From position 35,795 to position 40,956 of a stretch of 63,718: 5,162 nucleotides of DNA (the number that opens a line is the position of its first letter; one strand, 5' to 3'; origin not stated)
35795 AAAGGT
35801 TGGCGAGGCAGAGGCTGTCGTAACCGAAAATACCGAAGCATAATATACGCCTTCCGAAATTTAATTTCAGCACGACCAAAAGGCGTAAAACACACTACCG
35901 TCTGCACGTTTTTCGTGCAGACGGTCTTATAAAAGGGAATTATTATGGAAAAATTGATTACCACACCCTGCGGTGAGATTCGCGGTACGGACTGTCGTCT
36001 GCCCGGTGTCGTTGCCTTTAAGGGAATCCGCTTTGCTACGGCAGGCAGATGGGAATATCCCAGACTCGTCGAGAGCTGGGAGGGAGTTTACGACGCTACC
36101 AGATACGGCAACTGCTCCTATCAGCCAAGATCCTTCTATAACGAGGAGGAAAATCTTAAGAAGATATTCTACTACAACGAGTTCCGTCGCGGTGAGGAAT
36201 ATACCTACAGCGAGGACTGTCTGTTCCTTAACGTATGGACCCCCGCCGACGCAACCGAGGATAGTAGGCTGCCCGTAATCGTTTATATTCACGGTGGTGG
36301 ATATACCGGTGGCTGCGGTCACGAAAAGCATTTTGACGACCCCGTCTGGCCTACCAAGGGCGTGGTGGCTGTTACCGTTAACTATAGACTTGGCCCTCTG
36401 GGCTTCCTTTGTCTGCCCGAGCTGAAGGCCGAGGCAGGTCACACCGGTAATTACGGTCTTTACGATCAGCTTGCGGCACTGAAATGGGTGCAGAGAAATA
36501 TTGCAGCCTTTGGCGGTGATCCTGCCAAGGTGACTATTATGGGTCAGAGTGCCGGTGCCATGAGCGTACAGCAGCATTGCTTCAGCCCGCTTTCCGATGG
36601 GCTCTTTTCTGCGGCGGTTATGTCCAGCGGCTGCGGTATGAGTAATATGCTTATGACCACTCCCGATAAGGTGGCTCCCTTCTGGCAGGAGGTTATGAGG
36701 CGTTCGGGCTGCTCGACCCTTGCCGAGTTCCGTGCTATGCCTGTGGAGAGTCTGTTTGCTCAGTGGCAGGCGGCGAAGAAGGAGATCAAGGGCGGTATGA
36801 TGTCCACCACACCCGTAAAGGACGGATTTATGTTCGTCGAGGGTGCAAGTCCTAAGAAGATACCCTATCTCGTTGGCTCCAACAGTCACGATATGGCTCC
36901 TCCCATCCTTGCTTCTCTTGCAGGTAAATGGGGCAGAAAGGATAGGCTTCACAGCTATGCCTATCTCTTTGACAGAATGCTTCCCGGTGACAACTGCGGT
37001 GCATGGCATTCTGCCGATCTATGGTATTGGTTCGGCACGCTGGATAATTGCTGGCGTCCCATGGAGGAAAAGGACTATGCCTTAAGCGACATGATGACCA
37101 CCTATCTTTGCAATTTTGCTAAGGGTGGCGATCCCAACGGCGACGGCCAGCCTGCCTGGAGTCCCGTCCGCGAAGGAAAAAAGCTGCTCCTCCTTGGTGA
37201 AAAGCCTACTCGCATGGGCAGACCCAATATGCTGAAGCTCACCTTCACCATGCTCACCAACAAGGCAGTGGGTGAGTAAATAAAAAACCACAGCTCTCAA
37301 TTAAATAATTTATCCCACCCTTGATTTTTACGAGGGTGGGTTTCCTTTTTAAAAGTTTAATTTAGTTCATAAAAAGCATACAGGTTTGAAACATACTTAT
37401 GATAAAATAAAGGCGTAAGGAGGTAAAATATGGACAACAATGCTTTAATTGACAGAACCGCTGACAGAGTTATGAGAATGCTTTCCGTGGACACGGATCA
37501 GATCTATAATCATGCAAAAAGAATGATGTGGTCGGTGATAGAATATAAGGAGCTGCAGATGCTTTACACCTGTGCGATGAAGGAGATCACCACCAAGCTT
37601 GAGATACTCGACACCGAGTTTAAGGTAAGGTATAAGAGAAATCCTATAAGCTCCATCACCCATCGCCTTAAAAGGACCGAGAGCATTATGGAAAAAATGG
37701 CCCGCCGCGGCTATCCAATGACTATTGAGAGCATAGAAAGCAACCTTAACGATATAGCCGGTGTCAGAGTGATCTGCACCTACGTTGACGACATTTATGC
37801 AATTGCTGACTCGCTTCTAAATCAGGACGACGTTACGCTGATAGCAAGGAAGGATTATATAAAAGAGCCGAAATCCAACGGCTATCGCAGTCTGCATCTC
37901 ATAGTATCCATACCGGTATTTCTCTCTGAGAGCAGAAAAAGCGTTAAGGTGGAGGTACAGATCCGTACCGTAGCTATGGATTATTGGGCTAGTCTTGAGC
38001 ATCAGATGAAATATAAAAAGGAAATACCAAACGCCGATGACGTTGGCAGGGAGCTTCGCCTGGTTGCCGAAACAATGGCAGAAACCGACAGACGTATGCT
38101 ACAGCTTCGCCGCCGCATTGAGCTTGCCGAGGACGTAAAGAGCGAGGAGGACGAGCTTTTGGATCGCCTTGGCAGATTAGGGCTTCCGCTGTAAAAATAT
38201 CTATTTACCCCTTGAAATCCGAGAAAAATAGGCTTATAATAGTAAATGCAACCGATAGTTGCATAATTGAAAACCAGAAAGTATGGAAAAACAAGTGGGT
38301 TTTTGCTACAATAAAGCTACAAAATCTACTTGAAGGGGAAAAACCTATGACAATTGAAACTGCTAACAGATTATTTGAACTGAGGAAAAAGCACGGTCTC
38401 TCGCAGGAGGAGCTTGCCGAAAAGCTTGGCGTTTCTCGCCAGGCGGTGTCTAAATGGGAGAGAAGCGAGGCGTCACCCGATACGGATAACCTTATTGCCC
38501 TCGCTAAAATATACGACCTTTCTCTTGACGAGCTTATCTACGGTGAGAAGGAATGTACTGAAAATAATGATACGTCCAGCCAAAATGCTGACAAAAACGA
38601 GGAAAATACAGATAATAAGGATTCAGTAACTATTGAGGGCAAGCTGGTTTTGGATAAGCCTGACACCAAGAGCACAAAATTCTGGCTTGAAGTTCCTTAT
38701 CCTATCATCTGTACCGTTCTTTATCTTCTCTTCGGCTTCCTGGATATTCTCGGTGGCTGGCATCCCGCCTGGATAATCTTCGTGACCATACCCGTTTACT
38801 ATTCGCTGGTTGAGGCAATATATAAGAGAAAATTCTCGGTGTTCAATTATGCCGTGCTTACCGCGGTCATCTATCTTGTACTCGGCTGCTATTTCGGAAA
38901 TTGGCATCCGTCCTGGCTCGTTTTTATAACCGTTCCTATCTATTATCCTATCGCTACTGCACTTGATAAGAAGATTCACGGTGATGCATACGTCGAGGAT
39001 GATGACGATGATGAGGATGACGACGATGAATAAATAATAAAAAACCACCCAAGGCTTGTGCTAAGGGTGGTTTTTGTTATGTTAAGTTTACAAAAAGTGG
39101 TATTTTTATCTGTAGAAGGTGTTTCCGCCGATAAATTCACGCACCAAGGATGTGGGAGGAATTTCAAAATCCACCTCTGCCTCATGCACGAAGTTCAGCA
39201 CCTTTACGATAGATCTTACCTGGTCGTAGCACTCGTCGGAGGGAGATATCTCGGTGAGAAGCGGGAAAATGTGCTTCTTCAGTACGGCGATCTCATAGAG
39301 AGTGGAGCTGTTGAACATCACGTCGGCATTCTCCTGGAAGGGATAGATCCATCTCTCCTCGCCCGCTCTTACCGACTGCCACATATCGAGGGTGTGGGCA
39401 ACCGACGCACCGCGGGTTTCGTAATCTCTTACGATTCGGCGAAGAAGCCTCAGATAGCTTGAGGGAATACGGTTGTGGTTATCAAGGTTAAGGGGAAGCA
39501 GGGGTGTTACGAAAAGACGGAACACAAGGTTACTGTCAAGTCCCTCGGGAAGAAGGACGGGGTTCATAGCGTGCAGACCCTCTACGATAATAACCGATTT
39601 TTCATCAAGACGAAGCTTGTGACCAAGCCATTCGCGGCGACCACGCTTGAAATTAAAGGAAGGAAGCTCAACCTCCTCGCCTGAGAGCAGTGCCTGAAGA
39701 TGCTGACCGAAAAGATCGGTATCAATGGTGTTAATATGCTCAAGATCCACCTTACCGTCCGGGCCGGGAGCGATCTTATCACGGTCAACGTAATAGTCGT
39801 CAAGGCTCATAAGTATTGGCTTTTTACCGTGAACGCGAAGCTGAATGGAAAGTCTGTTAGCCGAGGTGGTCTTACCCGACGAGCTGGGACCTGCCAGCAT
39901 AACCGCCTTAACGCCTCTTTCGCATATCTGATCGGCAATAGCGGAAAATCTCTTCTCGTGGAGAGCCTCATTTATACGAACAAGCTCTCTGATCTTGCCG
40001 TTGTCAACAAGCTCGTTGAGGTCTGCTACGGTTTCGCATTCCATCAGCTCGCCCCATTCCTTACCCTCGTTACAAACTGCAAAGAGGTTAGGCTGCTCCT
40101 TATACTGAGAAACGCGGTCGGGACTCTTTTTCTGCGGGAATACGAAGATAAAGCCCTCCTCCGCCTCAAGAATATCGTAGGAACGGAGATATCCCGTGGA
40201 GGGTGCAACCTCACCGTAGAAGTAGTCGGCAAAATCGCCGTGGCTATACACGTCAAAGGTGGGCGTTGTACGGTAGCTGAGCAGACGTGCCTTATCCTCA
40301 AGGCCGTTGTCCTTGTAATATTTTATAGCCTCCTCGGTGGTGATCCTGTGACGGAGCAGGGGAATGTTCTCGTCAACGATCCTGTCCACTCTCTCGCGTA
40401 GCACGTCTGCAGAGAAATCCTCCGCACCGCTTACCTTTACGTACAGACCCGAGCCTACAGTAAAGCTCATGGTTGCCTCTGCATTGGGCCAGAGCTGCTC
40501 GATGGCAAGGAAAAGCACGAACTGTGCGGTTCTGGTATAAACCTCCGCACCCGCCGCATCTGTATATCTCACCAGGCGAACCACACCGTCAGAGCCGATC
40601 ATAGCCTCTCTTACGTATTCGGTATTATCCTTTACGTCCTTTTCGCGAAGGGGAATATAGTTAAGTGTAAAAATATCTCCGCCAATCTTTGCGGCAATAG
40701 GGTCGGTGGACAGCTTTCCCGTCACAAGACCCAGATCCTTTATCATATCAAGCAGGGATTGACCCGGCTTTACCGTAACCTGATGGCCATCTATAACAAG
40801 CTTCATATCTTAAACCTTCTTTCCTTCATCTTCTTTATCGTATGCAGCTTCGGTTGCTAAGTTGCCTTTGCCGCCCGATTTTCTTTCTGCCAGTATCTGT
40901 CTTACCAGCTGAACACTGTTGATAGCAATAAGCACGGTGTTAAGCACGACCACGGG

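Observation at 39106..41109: Riboswitch-controlled pair: a 99-aa 3-TM half-transporter-sized protein coupled to a TGS/uridine-kinase fusion (possible transport-and-trap module)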

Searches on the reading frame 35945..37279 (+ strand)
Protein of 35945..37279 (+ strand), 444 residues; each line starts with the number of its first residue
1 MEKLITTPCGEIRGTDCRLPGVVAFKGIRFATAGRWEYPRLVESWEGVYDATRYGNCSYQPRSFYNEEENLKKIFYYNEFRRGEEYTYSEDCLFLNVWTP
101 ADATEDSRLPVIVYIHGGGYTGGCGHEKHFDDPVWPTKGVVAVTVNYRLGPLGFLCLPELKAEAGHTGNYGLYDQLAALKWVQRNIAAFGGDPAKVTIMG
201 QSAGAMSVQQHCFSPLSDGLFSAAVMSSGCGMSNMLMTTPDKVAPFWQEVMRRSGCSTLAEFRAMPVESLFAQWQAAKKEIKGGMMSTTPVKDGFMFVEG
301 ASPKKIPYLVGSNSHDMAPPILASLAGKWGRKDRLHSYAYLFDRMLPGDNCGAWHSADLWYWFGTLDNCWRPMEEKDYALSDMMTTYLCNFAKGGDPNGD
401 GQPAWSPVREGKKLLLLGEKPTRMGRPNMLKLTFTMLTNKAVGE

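Call 82: search_protein_families(library=pfam, proteins=[window:35945-37279:+], max_evalue=0.001)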
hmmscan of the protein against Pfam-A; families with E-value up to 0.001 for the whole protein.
window:35945-37279:+ (444 aa): 4 families
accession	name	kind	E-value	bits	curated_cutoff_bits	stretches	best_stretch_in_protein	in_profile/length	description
PF00135.34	COesterase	-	1.5e-91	308.3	27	2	3-318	3-318/515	Carboxylesterase family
PF20434.5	BD-FAE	-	4.2e-09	36.7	26.8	1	97-205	3-100/215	BD-FAE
PF07859.19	Abhydrolase_3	-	1.6e-08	35.1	25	1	112-207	1-84/210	alpha/beta hydrolase fold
PF00326.27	Peptidase_S9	-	0.00037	20.5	22.6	1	164-252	37-118/213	Prolyl oligopeptidase family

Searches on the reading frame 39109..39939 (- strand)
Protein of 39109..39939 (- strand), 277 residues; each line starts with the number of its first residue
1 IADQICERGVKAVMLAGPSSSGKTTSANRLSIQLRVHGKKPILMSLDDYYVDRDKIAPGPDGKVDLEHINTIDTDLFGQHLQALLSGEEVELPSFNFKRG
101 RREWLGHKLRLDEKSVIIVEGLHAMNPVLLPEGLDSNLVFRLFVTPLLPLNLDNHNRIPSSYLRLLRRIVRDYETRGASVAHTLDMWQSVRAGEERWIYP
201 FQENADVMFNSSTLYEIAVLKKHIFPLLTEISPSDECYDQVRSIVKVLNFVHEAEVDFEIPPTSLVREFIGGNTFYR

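Call 70: search_solved_structures(query=A5, max_evalue=0.001, show_alignments=5)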
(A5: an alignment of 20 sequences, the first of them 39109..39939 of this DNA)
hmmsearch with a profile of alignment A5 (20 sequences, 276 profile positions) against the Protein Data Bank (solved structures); distinct sequences matched with E-value up to 0.001: 25.
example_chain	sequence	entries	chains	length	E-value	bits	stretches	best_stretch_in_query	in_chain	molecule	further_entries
6pwz_A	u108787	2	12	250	2.4e-18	69.8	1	13-228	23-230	Uridine-cytidine kinase 2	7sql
1udw_A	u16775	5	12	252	2.5e-18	69.8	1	13-228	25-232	Uridine-cytidine kinase 2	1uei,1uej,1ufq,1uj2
6n53_A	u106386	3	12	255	2.6e-18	69.7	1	13-228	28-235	Uridine-cytidine kinase 2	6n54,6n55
1xrj_A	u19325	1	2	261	2.9e-18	69.6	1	13-228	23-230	Uridine-cytidine kinase 2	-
9y3v_K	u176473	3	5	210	3.8e-18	69.2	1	13-131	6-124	Uridine kinase P10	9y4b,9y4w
2jeo_A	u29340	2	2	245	1.1e-17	67.7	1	13-227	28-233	URIDINE-CYTIDINE KINASE 1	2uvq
9sgf_A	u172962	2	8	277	1.4e-17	67.3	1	12-227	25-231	Uridine-cytidine kinase 1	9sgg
3w8r_A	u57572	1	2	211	1.6e-17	67.1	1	13-208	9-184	Uridine kinase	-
3asy_A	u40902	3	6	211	2.8e-17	66.3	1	13-208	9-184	Uridine kinase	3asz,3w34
6gve_J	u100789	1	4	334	1.4e-10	44.3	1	10-208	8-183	Phosphoribulokinase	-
6kev_A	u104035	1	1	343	2e-10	43.8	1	10-208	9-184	Phosphoribulokinase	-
6hzk_A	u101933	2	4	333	2e-10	43.8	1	10-208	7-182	Phosphoribulokinase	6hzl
1rz3_A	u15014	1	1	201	7.8e-10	41.9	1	9-123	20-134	hypothetical protein RBSTP0775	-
7z66_AAAA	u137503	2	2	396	2.3e-09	40.3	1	9-134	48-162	Inorganic pyrophosphatase TTM1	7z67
3cmu_A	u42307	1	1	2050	1.5e-08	37.7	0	11-40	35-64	Protein recA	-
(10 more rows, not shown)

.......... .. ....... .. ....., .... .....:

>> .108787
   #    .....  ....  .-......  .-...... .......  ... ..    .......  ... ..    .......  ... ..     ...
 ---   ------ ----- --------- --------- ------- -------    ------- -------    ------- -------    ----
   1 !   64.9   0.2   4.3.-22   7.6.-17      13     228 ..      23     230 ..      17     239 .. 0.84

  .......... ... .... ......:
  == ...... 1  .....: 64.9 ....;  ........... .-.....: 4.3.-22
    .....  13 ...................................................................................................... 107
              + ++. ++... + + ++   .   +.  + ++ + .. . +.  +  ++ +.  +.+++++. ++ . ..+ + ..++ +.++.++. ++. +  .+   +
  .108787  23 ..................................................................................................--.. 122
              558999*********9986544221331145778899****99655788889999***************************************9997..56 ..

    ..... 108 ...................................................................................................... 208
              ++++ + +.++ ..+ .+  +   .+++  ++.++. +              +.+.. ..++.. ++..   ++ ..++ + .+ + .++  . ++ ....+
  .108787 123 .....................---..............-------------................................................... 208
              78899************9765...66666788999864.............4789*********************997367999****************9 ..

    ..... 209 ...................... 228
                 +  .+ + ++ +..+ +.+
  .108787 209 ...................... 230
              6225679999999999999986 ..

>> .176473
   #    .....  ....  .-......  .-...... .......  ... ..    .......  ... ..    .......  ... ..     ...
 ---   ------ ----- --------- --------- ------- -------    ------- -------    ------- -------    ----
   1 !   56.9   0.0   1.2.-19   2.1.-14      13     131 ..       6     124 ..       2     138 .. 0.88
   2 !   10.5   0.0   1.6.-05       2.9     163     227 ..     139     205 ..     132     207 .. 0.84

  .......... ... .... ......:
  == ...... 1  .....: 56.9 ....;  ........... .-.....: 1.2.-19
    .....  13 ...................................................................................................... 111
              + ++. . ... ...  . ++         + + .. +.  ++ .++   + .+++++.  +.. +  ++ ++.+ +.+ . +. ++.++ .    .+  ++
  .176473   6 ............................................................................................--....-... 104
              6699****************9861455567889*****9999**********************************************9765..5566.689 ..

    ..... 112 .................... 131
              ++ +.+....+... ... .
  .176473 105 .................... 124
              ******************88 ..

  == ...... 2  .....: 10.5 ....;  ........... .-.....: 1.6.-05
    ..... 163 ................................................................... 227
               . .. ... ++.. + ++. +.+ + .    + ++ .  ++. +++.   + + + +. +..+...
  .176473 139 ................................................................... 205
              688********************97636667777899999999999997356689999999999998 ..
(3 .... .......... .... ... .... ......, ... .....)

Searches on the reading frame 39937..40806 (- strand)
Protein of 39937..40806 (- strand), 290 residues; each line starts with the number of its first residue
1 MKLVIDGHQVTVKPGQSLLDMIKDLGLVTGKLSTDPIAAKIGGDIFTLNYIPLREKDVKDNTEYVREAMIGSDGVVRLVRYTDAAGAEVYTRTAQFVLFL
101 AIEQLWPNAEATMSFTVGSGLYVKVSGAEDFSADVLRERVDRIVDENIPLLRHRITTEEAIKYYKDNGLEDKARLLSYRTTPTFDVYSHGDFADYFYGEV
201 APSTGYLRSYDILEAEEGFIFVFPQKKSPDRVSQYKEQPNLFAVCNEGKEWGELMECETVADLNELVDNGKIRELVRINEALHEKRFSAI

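Call 79: search_solved_structures(query=window:39937-40806:-, max_evalue=0.01, show_alignments=3)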
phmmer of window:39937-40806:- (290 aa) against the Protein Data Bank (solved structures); distinct sequences matched with E-value up to 0.01: 4.
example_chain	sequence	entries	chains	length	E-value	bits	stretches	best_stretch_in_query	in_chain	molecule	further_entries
6vu9_A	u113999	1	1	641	2e-07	33.8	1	69-213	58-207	Threonine--tRNA ligase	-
1tje_A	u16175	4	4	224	1e-06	31.5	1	69-214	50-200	Threonyl-tRNA synthetase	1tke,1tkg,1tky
1nyq_A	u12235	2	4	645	2.5e-06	30.2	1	70-215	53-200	threonyl-tRNA synthetase 1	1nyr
1qf6_A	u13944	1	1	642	6.8e-06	28.8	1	69-214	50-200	THREONYL-TRNA SYNTHETASE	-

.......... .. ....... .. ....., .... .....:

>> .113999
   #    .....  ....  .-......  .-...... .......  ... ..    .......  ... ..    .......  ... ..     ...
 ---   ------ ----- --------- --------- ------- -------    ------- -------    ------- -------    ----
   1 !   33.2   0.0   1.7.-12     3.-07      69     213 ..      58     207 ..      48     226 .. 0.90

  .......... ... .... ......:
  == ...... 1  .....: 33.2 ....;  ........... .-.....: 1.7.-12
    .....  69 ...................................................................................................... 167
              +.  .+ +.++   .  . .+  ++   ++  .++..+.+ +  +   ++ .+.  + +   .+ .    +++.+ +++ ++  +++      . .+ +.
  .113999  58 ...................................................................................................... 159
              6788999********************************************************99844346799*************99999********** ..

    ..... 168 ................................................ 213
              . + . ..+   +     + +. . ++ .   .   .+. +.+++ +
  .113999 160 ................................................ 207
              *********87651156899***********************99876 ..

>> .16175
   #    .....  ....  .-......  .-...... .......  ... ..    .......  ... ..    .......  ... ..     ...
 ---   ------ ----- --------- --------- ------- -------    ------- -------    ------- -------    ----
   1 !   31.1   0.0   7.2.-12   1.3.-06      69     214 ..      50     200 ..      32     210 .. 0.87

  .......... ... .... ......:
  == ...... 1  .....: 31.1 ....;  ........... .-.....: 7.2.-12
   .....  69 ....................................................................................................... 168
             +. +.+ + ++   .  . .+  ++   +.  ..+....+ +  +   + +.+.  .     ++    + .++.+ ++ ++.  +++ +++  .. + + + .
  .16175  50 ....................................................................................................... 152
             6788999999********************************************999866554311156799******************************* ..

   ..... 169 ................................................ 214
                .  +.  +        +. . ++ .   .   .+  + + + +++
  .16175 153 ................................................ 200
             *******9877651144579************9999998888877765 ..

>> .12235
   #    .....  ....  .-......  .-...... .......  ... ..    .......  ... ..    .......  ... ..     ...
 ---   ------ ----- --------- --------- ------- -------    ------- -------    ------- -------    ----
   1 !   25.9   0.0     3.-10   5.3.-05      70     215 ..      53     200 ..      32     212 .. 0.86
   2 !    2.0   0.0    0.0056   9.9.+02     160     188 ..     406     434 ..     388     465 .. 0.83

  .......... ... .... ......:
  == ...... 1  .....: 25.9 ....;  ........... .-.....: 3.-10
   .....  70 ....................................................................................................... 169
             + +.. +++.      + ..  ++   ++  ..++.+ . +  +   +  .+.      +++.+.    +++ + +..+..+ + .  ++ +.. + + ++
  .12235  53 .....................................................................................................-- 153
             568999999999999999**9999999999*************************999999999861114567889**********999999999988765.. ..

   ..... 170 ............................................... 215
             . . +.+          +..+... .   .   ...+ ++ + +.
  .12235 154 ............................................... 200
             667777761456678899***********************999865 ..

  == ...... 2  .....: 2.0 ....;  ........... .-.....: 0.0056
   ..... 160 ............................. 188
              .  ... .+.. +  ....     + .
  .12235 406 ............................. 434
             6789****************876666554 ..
